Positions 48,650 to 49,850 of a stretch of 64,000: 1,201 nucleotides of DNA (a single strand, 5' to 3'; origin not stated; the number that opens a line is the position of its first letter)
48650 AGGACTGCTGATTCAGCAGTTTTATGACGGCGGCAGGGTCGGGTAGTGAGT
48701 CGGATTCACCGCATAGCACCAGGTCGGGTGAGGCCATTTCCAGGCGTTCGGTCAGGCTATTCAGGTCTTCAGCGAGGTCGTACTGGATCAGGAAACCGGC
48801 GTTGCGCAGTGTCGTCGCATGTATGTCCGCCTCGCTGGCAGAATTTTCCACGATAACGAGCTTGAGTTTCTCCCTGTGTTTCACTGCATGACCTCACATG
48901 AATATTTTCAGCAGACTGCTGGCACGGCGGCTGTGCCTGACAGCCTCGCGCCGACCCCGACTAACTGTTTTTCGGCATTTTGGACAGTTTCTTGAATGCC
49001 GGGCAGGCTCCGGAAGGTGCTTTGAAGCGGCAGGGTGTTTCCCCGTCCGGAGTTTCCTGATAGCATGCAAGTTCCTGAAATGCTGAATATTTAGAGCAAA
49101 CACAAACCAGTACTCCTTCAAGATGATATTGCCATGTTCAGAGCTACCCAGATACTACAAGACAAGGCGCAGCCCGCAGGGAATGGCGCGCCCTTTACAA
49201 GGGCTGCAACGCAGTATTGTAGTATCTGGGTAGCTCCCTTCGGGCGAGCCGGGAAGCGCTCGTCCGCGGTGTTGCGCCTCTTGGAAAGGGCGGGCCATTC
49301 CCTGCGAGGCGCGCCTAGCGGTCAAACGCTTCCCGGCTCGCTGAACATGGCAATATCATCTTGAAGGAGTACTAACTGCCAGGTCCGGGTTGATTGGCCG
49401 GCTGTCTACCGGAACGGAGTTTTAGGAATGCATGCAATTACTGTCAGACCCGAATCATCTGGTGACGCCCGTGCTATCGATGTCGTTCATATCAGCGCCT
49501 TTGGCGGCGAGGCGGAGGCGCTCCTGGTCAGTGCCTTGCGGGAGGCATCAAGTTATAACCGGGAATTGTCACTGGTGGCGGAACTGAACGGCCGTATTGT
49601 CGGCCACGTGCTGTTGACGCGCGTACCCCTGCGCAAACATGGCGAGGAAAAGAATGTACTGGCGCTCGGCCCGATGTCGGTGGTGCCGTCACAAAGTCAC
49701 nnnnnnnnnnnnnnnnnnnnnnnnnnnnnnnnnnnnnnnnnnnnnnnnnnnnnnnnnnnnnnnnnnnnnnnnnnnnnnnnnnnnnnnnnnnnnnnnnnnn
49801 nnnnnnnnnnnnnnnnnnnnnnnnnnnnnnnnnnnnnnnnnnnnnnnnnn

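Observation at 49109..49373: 265-bp element built from three perfectly nested inverted repeats (33-, 19- and 14-bp arms): MITE or structured non-coding RNA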

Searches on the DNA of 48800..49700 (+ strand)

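Call 5: search_rna_families(source=window, start=48800, end=49700, threshold=evalue, max_evalue=10)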
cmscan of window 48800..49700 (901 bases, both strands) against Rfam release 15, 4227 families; matches with E-value up to 10: 7.
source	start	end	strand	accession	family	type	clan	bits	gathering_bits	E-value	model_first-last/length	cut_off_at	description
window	49176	49305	+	RF03296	MIR8788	Gene; miRNA;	-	30.7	124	0.0042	1-138/138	no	MIR8788 microRNA precursor family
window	49180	49301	-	RF03296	MIR8788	Gene; miRNA;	-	25.4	124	0.073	1-138/138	no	MIR8788 microRNA precursor family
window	49244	49341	+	RF00926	MIR1151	Gene; miRNA;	-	24.2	90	0.41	1-110/110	no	MIR1151 microRNA precursor family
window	49237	49346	+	RF04243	MIR169_3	Gene; miRNA;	CL00098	23.9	70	0.079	1-109/109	no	MIR169_3 microRNA precursor family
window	49244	49341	-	RF03334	MIR391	Gene; miRNA;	-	19.5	70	0.35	1-103/103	no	MIR391 microRNA precursor family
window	49138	49235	+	RF04212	mir-8904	Gene; miRNA;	-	17.5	96.9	3.9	1-102/102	no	mir-8904 microRNA precursor family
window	48919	49015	+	RF02166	PVT1_3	Gene; lncRNA;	-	12.8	45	1.2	1-95/95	no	Pvt1 oncogene conserved region 3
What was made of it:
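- On Any curated RNA family (Rfam 15): Only generic hairpin (miRNA-precursor) matches, at 17-31 bits against gathering scores of 70-124 (call 5).
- Tried and rejected: Known RNA families: an Rfam scan of 48800-49700 at E <= 10 gave only hairpin noise (call 5).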

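Call 6: search_dna_similar(query=window:49109-49373:+, collection=ecoli_genomes, mode=distant)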
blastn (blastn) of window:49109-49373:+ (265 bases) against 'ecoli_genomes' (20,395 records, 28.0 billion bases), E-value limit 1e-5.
No match.

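Call 7: search_dna_similar(query=window:49109-49373:+, collection=plasmids, mode=distant, max_evalue=0.001, max_rows=40)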
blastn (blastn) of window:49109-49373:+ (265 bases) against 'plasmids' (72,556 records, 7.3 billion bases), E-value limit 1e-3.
No match.

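Call 8: search_dna_similar(query=window:49109-49373:+, collection=phages, mode=distant, max_evalue=0.001)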
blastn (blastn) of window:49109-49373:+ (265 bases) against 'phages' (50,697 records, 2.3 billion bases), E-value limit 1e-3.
No match.
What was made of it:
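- Tried and rejected: Other collections: blastn of the element against E. coli genomes, plasmids and phages found nothing (calls 6-8).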

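Call 54: build_rna_model(alignment_id=A2)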
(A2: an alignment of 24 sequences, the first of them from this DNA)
Model R1 built from alignment A2 (24 sequences, 102 columns); structure: RNAalifold consensus.
model positions 97; base pairs 31; branch points 0; effective number of sequences 2.18; information 0.59 bits per position. Calibrated on 0.2 Mb of random sequence (short: E-values are rough).
structure used (alignment columns):
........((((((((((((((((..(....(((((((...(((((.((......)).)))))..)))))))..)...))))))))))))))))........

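Call 55: search_with_rna_model(model_id=R1, source=window, max_evalue=1)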
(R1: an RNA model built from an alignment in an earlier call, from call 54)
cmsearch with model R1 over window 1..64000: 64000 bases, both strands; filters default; matches with E-value up to 1: 3.
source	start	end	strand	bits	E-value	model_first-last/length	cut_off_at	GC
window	49244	49341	-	90.5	2.6e-17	1-97/97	no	0.71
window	49141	49236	+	87.7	1e-16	1-97/97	no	0.56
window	49244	49341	+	20.8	0.023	1-97/97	no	0.71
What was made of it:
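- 49141..49236 (+): Hairpin module 1. Stem B:B' is 49141-49163 with 49214-49236. It encloses the conserved loop box C (49165-49210), which has its own 7-bp and 5-bp inner stems. CM R1 hit, 87.7 bits, E = 1e-16 (call 55).
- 49244..49341 (-): Hairpin module 2, the same module type in the opposite orientation. Stem D:D' is 49244-49267 with 49318-49341. Loop box C' is 49271-49316. CM R1 hit, 90.5 bits on the minus strand against 20.8 bits on the plus strand (call 55).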

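Call 57: search_with_rna_model(model_id=R1, sources=[L001, L002, L003, L004, L005, L006, L007, L008, L009, L010, L011, L012, L013, L014, L015, L016, L017, L018, L019, L020, L021, L022, L023, L024, L025, L026, L027, L028, L029, L030, L031, L032, L033, L034, L035, L036, L037, L038, L039, L040, L041, L042, L043, L044, L045, L046, L047, L048, L049, L050, L051, L052, L053, L054, L055, L056, L057, L058, L059, L060, L061, L062, L063, L064, L065, L066, L067, L068, L069, L070, L071, L072, L073, L074, L075, L076, L077, L078, L079, L080, L081, L082, L083, L084, L085, L086, L087, L088, L089, L090, L091, L092, L093, L094, L095, L096, L097, L098, L099, L100], max_evalue=0.01)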
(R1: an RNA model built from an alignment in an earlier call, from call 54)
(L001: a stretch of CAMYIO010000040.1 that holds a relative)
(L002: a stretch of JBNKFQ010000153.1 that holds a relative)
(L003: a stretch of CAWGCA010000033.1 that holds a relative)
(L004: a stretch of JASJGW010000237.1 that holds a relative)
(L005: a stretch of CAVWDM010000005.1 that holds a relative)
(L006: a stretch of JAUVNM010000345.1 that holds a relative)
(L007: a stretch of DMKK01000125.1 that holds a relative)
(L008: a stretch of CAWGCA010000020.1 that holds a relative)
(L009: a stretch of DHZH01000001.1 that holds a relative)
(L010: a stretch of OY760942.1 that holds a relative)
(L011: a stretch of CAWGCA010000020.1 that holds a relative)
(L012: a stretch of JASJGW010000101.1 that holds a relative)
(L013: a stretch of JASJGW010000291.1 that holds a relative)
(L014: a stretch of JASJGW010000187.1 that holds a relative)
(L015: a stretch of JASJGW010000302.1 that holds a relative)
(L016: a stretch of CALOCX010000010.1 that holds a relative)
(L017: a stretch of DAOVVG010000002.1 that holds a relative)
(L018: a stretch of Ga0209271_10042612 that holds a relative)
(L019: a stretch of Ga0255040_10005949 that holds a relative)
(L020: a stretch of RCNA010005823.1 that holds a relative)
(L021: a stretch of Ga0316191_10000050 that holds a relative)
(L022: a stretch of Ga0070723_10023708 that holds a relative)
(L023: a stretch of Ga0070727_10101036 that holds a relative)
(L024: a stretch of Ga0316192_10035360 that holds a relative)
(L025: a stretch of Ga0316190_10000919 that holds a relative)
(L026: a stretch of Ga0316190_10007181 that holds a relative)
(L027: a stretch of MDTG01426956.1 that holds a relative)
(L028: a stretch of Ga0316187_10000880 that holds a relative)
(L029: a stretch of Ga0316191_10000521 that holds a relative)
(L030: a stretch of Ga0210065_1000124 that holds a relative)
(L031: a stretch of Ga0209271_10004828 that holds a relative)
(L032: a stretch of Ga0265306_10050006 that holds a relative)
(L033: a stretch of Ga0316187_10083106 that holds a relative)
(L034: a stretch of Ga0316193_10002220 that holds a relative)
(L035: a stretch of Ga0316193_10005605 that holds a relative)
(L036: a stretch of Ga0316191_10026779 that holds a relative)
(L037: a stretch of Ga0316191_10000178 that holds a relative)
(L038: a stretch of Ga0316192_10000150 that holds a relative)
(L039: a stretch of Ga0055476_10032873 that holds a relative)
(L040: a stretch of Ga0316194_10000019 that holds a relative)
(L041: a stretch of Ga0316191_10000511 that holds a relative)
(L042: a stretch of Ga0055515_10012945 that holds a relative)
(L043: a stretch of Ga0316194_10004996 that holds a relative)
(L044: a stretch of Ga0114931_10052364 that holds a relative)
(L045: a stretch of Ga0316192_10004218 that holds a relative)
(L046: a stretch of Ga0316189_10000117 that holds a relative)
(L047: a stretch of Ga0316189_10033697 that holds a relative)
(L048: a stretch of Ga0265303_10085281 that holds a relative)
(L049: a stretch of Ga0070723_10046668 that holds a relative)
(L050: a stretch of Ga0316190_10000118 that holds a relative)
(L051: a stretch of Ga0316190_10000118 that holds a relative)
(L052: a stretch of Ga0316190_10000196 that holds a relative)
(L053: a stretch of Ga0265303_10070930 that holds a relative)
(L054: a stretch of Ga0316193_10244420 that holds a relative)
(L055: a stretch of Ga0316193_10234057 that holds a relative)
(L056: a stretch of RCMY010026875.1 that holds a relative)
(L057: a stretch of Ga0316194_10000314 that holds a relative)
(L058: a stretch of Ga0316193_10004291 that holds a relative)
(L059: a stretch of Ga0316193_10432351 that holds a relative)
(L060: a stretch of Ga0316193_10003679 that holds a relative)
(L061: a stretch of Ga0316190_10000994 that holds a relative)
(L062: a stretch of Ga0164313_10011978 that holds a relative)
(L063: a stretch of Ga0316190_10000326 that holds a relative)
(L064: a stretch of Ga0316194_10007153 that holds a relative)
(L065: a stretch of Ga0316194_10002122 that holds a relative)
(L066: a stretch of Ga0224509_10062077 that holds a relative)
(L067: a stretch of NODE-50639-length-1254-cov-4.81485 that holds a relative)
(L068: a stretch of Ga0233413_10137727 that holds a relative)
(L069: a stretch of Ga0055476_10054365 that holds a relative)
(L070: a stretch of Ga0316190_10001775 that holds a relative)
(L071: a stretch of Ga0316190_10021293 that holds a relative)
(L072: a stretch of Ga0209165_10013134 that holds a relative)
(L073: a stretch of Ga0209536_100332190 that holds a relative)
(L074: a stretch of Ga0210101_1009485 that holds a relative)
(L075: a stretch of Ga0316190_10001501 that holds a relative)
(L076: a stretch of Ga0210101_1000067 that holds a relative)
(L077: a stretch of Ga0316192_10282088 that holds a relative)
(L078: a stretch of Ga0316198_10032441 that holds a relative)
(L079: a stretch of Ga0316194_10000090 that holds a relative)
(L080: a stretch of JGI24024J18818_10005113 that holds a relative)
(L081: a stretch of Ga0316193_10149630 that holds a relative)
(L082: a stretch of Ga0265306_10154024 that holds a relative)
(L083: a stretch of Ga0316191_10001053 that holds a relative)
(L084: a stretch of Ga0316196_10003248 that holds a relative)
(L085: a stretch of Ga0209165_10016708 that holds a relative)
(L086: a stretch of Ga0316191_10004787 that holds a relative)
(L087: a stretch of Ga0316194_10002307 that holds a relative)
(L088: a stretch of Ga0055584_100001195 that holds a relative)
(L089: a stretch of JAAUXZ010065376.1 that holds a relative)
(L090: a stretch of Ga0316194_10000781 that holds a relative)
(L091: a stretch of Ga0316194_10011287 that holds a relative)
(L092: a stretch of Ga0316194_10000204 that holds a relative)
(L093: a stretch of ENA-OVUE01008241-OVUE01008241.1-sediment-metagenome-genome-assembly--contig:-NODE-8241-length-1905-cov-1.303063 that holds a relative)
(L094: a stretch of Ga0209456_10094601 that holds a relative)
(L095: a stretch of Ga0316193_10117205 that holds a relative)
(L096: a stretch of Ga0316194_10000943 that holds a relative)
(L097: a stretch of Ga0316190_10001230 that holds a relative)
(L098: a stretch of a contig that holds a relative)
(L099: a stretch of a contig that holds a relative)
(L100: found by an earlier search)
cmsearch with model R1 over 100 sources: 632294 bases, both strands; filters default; matches with E-value up to 0.01: 119.
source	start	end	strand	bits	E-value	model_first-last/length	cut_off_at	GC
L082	1059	1156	-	97.2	9.3e-18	1-97/97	no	0.66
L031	55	152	+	97.1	9.9e-18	1-97/97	no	0.7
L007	1430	1527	+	96.3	1.4e-17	1-97/97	no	0.67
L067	868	965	+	96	1.7e-17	1-97/97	no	0.67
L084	1942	2039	+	95.5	2.2e-17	1-97/97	no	0.66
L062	91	188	-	95.3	2.5e-17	1-97/97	no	0.68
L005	4346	4443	-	94.9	3e-17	1-97/97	no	0.7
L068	865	962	-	94.4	3.8e-17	1-97/97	no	0.66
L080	2788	2885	-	94.1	4.5e-17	1-97/97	no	0.67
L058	8869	8966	+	93.8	5e-17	1-97/97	no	0.67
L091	4937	5034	+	93.8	5e-17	1-97/97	no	0.67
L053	418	515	+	92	1.2e-16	1-97/97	no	0.68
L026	7935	8033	-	91.9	1.3e-16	1-97/97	no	0.67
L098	8357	8455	+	91.9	1.3e-16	1-97/97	no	0.67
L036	4154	4251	+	91.6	1.5e-16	1-97/97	no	0.66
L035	2589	2686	+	91.3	1.8e-16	1-97/97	no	0.66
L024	1248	1345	+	91.3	1.8e-16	1-97/97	no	0.66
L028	132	229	+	91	2.1e-16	1-97/97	no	0.68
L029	7745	7842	+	91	2.1e-16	1-97/97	no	0.68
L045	3631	3728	+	90.7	2.3e-16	1-97/97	no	0.69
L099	2429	2526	-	90.7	2.3e-16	1-97/97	no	0.69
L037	5338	5435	-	90.5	2.6e-16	1-97/97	no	0.66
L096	222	319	+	90.5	2.6e-16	1-97/97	no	0.66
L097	583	680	-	90.5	2.6e-16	1-97/97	no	0.66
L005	4242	4338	+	90.3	2.9e-16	1-97/97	no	0.51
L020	2508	2603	-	90.2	3e-16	1-97/97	no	0.65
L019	2427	2522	-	90.1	3.2e-16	1-97/97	no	0.57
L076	4264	4361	+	89.7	3.8e-16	1-97/97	no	0.61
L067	973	1070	-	89.5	4.3e-16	1-97/97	no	0.6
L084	2047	2144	-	89.5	4.3e-16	1-97/97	no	0.6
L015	334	431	-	89.2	5.1e-16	1-97/97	no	0.59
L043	350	447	-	89.2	5.1e-16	1-97/97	no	0.59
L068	760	857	+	89.2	5.1e-16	1-97/97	no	0.59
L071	260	357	-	89.2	5.1e-16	1-97/97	no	0.59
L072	29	126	-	89.1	5.2e-16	1-97/97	no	0.7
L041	3403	3500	-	88.8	6.1e-16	1-97/97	no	0.66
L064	2149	2246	+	88.8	6.1e-16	1-97/97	no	0.66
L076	4369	4466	-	88.8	6.1e-16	1-97/97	no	0.66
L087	2904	3001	+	88.8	6.1e-16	1-97/97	no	0.67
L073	1464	1559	+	88.5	6.9e-16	1-97/97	no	0.61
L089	706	801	+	88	8.9e-16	1-97/97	no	0.51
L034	11854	11951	+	88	9.1e-16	1-97/97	no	0.64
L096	5658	5755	+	87.9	9.2e-16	1-97/97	no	0.66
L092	8885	8982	+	87.6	1.1e-15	1-97/97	no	0.62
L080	2683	2780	+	87.4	1.2e-15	1-97/97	no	0.62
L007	1535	1632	-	86.9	1.5e-15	1-97/97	no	0.6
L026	7830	7927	+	86.7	1.7e-15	1-97/97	no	0.59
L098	8463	8560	-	86.7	1.7e-15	1-97/97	no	0.59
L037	5233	5330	+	86.5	1.8e-15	1-97/97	no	0.63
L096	327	424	-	86.5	1.8e-15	1-97/97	no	0.63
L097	478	575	+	86.5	1.8e-15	1-97/97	no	0.63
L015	229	326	+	86.5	1.9e-15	1-97/97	no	0.63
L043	245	342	+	86.5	1.9e-15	1-97/97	no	0.63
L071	155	252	+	86.5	1.9e-15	1-97/97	no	0.63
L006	110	207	-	86.4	2e-15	1-97/97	no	0.66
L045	3736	3832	-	86.2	2.2e-15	1-97/97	no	0.53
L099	2325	2421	+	86.2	2.2e-15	1-97/97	no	0.53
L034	11959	12055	-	86.1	2.2e-15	1-97/97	no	0.51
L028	237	333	-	85.9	2.5e-15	1-97/97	no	0.52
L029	7850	7946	-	85.9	2.5e-15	1-97/97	no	0.52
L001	6158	6254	+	85.4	3.2e-15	1-97/97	no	0.49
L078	2808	2904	+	85.4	3.2e-15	1-97/97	no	0.49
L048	18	114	-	85.4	3.2e-15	1-97/97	no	0.51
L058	8974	9071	-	85.2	3.6e-15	1-97/97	no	0.61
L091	5042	5139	-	85.2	3.6e-15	1-97/97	no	0.61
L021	11652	11749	-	85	3.9e-15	1-97/97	no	0.65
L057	378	475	-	85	3.9e-15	1-97/97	no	0.65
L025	2609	2706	-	84.9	4.1e-15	1-97/97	no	0.67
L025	2504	2601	+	84.4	5.3e-15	1-97/97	no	0.62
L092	8781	8877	+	84.1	6e-15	1-97/97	no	0.53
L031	160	257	-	84.1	6.1e-15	1-97/97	no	0.59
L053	523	620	-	84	6.6e-15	1-97/97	no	0.58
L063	10083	10180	+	83.7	7.5e-15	1-97/97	no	0.6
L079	1669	1766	+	83.7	7.5e-15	1-97/97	no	0.6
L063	10188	10285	-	83.6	7.7e-15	1-97/97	no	0.66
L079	1774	1871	-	83.6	7.7e-15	1-97/97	no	0.66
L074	1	93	-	83.5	8.3e-15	1-92/97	3'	0.61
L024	1353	1450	-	83.2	9.7e-15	1-97/97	no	0.59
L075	890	987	-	82.9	1.1e-14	1-97/97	no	0.62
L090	1128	1225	+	82.9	1.1e-14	1-97/97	no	0.62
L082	954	1051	+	81.9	1.8e-14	1-97/97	no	0.57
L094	718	813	+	81.8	1.9e-14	1-97/97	no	0.65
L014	17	114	-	81.3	2.4e-14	1-97/97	no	0.65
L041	3298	3395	+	81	2.8e-14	1-97/97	no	0.6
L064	2254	2351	-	81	2.8e-14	1-97/97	no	0.6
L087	3009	3106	-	80.2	4.2e-14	1-97/97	no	0.63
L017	1667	1764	+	80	4.6e-14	1-97/97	no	0.69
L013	1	96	-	80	4.7e-14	1-97/97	no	0.62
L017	1772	1867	-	79.1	7.3e-14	1-97/97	no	0.55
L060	6223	6320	+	76.8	2.2e-13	1-97/97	no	0.61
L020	2403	2500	+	74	9.2e-13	1-97/97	no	0.6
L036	4259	4347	-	73.6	1.1e-12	10-97/97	5'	0.63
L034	12718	12815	-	72.9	1.6e-12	1-97/97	no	0.58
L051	16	113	-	72.9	1.6e-12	1-97/97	no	0.58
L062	1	83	+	67.9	1.9e-11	16-97/97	5'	0.59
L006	4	102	+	66.7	3.3e-11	1-97/97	no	0.62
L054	1341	1422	+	66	4.6e-11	1-81/97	3'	0.59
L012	3032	3129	+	65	7.8e-11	1-97/97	no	0.61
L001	6262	6357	-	61.5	4.2e-10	1-97/97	no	0.67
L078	2912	3007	-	61.5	4.2e-10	1-97/97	no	0.67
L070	2547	2646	+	58.1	2.3e-09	1-97/97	no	0.59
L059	1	70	-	55.4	9e-09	1-69/97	3'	0.59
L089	810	903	-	54.5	1.4e-08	1-97/97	no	0.66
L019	2319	2419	+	52.4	3.9e-08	1-97/97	no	0.56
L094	821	920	-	50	1.3e-07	1-97/97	no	0.58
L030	13921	13985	+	48.3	2.9e-07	1-64/97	3'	0.6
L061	1484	1582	+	41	1.1e-05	1-97/97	no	0.57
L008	5474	5523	-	39.5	2.3e-05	24-74/97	no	0.56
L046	4779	4828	-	39.5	2.3e-05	24-74/97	no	0.56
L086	7629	7727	+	39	2.9e-05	1-97/97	no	0.56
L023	1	57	-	36.2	0.00012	1-57/97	3'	0.67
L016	6874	6968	+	34.9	0.00022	1-97/97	no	0.56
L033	1235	1329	-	34.9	0.00022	1-97/97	no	0.56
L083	1003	1100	-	32.6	0.00067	1-97/97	no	0.61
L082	1059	1156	+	32.4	0.00074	1-97/97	no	0.66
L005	4346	4443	+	30.3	0.0021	1-97/97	no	0.7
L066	1056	1094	-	30.2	0.0022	29-68/97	no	0.69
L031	55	152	-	29.1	0.0038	1-97/97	no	0.7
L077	1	51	-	28.7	0.0047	1-51/97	3'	0.65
